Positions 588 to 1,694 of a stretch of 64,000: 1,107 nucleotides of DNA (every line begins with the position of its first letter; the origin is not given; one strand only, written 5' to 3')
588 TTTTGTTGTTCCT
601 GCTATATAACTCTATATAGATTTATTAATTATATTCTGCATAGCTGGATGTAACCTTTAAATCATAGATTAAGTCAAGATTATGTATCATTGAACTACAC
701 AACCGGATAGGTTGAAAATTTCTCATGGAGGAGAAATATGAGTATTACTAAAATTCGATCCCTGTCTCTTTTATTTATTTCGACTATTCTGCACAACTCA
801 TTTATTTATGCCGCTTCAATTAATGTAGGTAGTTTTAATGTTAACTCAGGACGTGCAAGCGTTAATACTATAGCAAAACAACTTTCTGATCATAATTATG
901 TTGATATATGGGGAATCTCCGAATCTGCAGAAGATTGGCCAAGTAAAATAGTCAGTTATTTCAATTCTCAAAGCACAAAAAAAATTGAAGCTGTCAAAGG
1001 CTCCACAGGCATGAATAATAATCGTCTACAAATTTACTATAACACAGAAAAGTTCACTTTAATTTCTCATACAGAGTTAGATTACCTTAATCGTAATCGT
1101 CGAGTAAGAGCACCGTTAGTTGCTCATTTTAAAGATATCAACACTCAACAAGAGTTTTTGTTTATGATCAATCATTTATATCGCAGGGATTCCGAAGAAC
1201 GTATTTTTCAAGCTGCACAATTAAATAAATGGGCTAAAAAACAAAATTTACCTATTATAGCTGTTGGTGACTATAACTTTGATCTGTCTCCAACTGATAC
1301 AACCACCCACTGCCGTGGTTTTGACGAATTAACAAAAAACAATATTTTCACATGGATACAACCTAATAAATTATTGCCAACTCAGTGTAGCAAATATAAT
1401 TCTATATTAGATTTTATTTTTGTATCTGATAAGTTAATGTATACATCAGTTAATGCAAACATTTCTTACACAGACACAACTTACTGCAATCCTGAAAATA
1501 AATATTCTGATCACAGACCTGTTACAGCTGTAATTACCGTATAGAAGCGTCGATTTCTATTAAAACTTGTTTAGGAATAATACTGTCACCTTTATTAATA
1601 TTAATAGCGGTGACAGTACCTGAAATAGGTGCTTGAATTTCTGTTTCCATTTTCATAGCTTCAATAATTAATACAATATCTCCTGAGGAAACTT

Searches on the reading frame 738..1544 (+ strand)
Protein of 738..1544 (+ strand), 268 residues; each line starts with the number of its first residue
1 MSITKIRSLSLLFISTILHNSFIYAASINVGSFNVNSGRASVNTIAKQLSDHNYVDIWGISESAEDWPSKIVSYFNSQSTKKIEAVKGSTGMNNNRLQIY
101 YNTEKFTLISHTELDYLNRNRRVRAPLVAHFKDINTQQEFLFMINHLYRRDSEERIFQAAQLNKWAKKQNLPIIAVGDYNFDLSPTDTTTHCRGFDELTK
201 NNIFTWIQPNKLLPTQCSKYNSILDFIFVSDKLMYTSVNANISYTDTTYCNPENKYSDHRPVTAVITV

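Call 83: find_encoding_contigs(protein=window:738-1544:+, flank=10000, max_places=3)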
Protein window:738-1544:+ (268 aa): no gene with exactly this product is on record in the collection.
